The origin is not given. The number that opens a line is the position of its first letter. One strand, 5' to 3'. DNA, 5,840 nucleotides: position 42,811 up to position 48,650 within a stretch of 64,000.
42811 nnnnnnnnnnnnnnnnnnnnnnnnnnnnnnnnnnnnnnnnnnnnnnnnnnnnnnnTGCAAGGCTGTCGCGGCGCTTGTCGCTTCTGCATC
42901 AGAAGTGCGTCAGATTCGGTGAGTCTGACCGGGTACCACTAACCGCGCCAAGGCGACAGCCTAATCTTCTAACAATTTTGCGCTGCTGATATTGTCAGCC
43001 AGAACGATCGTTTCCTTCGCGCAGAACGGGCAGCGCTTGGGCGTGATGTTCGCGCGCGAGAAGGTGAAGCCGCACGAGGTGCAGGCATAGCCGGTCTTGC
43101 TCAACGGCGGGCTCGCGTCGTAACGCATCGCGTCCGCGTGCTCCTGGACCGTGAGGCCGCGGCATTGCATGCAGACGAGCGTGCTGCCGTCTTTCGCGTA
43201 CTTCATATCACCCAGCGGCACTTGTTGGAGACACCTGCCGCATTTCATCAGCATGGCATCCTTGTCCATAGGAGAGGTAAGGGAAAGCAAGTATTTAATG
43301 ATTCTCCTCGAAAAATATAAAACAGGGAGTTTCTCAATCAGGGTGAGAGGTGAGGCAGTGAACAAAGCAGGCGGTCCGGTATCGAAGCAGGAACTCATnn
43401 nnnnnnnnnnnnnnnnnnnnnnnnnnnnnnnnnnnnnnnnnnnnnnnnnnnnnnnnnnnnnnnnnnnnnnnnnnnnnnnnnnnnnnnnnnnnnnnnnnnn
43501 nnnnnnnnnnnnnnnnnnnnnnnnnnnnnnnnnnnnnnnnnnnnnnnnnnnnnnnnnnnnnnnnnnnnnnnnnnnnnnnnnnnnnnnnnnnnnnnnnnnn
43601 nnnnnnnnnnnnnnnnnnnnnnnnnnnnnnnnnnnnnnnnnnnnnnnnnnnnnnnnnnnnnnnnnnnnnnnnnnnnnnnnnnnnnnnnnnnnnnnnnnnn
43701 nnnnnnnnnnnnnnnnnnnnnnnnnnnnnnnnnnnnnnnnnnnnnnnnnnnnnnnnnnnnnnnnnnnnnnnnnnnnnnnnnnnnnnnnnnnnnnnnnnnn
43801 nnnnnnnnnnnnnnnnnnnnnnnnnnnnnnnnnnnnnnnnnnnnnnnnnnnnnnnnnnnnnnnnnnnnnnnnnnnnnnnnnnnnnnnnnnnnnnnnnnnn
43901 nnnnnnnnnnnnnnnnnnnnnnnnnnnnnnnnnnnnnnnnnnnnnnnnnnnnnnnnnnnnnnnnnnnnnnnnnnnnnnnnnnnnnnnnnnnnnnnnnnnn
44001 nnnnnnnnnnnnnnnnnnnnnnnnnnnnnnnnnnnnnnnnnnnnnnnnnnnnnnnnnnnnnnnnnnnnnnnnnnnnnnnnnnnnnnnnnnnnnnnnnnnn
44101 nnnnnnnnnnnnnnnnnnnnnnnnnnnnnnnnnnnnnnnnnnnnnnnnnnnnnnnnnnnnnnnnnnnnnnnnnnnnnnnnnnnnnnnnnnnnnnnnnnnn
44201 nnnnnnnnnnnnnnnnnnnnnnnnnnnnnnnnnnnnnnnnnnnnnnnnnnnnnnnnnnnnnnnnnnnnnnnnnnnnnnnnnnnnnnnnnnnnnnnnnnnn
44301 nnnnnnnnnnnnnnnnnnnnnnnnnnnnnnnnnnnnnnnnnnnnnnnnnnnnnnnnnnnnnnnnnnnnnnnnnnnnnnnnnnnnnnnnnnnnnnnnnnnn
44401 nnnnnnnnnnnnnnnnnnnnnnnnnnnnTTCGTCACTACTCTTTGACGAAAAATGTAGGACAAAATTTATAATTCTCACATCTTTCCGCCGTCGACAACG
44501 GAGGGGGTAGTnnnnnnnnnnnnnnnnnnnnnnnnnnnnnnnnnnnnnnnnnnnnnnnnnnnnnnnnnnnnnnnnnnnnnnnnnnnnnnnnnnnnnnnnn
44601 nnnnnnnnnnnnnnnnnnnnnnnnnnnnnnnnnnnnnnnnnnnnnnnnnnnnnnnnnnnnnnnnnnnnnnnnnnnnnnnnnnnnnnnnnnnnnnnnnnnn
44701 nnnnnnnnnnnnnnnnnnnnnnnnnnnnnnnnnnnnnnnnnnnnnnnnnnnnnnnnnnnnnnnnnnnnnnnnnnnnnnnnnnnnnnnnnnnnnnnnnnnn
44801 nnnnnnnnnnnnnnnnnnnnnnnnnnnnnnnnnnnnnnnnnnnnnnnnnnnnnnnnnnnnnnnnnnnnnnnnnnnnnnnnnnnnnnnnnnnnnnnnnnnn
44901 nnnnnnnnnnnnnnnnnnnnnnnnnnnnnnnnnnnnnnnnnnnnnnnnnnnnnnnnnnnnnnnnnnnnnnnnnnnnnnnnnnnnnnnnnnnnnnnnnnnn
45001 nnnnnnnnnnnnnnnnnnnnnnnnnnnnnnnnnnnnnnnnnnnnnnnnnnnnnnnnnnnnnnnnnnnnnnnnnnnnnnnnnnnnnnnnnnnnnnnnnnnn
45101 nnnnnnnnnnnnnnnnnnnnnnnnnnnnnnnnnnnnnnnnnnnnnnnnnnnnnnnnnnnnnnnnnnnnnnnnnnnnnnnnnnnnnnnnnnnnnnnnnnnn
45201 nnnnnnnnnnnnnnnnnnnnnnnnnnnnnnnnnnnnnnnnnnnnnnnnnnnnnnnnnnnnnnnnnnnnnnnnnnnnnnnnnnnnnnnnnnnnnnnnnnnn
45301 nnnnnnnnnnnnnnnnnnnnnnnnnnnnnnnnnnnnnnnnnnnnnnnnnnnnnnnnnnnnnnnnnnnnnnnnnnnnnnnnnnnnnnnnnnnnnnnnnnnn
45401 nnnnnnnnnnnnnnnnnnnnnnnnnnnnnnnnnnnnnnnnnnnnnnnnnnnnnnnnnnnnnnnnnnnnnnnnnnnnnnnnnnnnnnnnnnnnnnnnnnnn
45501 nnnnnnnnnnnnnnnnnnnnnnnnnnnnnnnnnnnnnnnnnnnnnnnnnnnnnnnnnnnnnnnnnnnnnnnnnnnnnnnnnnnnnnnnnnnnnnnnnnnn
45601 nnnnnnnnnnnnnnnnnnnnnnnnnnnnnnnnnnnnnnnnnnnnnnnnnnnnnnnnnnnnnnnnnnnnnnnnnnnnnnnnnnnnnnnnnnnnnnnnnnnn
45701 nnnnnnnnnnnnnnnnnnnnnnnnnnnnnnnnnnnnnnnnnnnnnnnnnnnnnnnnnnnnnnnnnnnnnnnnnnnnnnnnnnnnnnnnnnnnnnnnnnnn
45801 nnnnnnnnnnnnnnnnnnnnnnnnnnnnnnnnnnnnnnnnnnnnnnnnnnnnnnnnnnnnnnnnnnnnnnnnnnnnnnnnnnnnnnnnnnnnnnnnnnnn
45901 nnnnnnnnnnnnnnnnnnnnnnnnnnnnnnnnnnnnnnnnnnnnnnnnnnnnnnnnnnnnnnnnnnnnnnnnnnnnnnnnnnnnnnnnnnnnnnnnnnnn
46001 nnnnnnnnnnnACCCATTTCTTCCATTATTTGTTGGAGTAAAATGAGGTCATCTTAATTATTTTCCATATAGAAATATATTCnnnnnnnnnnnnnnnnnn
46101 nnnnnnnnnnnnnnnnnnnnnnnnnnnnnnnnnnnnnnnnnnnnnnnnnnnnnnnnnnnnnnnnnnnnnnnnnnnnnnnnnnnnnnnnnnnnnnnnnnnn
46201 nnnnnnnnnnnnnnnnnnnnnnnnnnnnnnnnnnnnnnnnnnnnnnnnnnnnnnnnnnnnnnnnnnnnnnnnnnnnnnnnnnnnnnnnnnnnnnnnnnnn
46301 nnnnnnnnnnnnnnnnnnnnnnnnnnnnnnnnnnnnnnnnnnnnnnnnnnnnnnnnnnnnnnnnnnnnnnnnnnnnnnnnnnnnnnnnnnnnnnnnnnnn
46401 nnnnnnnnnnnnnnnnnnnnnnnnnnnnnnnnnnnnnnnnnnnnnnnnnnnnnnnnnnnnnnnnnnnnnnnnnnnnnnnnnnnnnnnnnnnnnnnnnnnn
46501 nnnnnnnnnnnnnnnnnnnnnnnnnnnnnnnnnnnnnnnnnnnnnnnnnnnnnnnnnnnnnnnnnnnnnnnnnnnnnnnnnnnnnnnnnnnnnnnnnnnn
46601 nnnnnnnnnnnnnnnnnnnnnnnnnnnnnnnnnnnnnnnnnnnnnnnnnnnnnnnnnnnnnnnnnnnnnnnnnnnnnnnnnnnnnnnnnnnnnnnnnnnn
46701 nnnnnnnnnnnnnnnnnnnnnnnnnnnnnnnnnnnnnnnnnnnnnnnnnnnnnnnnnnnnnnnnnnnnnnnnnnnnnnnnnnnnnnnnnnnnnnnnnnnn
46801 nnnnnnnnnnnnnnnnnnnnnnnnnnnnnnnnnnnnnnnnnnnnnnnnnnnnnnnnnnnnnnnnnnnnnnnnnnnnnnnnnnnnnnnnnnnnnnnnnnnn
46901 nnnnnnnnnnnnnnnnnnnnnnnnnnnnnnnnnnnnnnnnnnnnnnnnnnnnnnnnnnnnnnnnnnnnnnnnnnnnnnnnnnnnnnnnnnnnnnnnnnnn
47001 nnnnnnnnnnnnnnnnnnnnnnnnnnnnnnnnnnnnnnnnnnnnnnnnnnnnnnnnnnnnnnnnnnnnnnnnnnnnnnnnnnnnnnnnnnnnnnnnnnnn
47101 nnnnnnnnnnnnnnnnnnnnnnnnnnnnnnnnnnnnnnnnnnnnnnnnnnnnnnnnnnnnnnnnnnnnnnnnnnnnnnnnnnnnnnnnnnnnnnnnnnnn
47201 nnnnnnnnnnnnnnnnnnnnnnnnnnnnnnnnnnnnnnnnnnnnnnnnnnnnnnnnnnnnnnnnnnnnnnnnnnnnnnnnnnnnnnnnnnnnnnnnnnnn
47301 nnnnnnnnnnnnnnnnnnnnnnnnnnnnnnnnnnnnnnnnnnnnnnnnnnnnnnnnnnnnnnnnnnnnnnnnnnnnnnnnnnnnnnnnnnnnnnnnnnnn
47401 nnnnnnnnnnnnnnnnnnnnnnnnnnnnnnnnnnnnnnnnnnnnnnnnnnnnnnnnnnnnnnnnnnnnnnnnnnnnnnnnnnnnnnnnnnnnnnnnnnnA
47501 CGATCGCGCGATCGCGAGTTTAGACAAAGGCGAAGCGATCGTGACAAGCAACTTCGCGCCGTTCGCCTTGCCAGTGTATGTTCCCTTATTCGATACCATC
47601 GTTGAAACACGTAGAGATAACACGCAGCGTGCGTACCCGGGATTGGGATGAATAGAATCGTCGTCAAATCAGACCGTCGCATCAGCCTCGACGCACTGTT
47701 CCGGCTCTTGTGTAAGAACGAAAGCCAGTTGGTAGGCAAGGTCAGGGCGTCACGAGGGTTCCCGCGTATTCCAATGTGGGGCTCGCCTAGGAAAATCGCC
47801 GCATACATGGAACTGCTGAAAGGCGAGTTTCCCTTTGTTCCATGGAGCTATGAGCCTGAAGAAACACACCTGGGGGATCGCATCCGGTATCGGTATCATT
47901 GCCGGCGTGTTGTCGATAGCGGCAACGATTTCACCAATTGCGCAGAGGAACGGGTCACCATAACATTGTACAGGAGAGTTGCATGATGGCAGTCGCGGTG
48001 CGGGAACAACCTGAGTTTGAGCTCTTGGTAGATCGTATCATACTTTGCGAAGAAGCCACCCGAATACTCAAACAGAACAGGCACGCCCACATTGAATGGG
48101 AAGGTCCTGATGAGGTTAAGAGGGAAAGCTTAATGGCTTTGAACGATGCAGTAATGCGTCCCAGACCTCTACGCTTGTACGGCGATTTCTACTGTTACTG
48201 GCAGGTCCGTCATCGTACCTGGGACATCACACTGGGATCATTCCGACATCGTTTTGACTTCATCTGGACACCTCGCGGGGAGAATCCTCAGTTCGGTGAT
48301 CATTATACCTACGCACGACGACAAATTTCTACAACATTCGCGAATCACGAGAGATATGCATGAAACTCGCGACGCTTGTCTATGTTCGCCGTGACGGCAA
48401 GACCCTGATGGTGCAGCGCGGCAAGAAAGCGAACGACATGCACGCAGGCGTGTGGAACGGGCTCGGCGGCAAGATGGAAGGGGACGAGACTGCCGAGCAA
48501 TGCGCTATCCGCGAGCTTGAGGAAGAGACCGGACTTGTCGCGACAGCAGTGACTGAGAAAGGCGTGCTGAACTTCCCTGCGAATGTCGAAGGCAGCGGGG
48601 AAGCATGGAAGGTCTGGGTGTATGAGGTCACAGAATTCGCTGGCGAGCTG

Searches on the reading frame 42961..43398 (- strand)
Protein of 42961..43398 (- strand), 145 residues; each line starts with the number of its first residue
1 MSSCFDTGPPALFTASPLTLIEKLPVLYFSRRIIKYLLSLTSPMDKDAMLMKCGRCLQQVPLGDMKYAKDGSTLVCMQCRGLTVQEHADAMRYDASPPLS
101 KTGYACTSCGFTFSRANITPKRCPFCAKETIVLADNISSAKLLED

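Call 52: search_protein_families(library=pfam, proteins=[window:42961-43398:-], max_evalue=0.1)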
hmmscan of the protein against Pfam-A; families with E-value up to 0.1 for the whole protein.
window:42961-43398:- (145 aa): 8 families
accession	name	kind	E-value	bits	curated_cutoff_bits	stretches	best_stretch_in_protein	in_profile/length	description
PF17032.10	Zn_ribbon_15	-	0.0021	19.2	28.9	0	101-130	35-62/73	zinc-ribbon family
PF21349.2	RUBY_RBDX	-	0.0029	17.5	26.5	1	104-127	1-23/30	Rubrerythrin, rubredoxin-like domain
PF13465.12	zf-H2C2_2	-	0.0044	17.8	40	0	102-115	13-26/26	Zinc-finger double domain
PF06221.18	zf-C2HC5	-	0.0055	17.1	25.8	1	98-131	12-45/54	Putative zinc finger motif, C2HC5-type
PF23470.1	Zn_ribbon_PF0610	-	0.012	15.8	26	1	106-131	4-29/39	PF0610 rubredoxin-like zinc beta-ribbon domain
PF25017.1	zf-C2HC_3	-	0.03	14.7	24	1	68-85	18-35/47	C2HC zinc finger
PF09723.15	Zn_ribbon_8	-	0.032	14.7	34.4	1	104-129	6-35/41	Zinc ribbon domain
PF10080.14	FtrD-like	-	0.045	14.3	26.3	0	42-80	26-58/101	Membrane iron-sulfur containing protein FtrD-like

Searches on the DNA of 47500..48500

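Call 84: search_rna_families(source=window, start=47500, end=48500, threshold=evalue, max_evalue=1)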
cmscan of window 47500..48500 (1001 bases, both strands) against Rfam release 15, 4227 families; matches with E-value up to 1: 1.
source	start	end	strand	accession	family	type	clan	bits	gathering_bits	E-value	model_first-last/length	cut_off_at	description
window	48188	48278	+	RF02246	Six3os1_1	Gene; lncRNA;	-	18.2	50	0.21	1-87/87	no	Six3os1 conserved region 1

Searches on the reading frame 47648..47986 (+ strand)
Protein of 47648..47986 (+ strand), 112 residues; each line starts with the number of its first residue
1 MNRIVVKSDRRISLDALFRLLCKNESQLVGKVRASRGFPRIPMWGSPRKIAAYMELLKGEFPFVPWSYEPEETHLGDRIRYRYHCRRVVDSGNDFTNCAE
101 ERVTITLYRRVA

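Call 5: search_protein_families(library=pfam, proteins=[window:47648-47986:+], max_evalue=0.1)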
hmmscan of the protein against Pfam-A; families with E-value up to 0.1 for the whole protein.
window:47648-47986:+ (112 aa): 0 families

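Call 6: search_protein_families(library=padloc, proteins=[window:47648-47986:+], max_evalue=0.1)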
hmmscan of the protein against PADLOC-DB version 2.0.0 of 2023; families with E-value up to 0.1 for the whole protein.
window:47648-47986:+ (112 aa): 0 families

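Call 7: search_protein_families(library=ncbifam, proteins=[window:47648-47986:+], max_evalue=0.01)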
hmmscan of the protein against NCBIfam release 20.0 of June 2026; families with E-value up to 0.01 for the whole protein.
window:47648-47986:+ (112 aa): 0 families

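Call 12: find_homologous_proteins(query=window:47648-47986:+, max_evalue=0.001)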
Query window:47648-47986:+ (112 aa): 1 proteins with E <= 0.001 among 1 candidates.
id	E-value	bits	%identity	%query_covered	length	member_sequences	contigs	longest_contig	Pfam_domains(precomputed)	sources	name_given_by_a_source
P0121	1.2e-70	253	100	100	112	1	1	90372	-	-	-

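Call 36: predict_structure(protein=window:47648-47986:+)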
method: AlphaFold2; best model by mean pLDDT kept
length: 112 residues; sequences in the alignment: 1
mean_pLDDT: 49.3   pTM: 0.35
mean pLDDT of the five models: 49.3, 44.2, 43.5, 41.7, 40.9
residues with pLDDT >= 90: 0; 70-90: 0; 50-70: 58; < 50: 54
segments of 3 or more residues with pLDDT < 50: 1-11, 23-40, 86-104
pLDDT, mean of each block of 10 residues (from residue 1): 40 54 45 41 52 61 55 56 48 39 50 46
secondary structure, 60 per line:
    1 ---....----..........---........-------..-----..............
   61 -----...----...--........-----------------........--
elements in order: E4-7 H14-21 H25-32 H47-60 E66-68 E73-75 E78-85 E103-110

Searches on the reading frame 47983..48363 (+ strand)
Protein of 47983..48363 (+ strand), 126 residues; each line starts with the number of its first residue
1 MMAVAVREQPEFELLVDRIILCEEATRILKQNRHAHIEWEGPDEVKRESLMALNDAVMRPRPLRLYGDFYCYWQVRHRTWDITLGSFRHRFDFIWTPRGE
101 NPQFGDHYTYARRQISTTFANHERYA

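Call 5: search_protein_families(library=pfam, proteins=[window:47983-48363:+], max_evalue=0.1)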
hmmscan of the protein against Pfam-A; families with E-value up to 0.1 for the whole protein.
window:47983-48363:+ (126 aa): 0 families

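Call 6: search_protein_families(library=padloc, proteins=[window:47983-48363:+], max_evalue=0.1)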
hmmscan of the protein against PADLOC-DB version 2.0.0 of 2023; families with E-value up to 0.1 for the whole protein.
window:47983-48363:+ (126 aa): 0 families

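Call 7: search_protein_families(library=ncbifam, proteins=[window:47983-48363:+], max_evalue=0.01)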
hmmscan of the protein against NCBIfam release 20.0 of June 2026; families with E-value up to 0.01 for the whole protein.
window:47983-48363:+ (126 aa): 0 families

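Call 11: find_homologous_proteins(query=window:47983-48363:+, max_evalue=0.001)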
Query window:47983-48363:+: 1 candidates shared short words with the query, none scored E <= 0.001.

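Call 37: predict_structure(protein=window:47983-48363:+)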
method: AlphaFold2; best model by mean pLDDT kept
length: 126 residues; sequences in the alignment: 1
mean_pLDDT: 46.5   pTM: 0.38
mean pLDDT of the five models: 46.5, 41.5, 35.3, 33.0, 31.5
residues with pLDDT >= 90: 0; 70-90: 0; 50-70: 47; < 50: 79
segments of 3 or more residues with pLDDT < 50: 1-41, 44-54, 56-66, 102-108, 120-126
pLDDT, mean of each block of 10 residues (from residue 1): 28 34 44 39 48 47 50 58 55 57 47 54 40
secondary structure, 60 per line:
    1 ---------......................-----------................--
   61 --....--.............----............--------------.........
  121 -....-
elements in order: H10-31 H43-58 E63-66 E69-81 E86-97 E112-120 H122-125
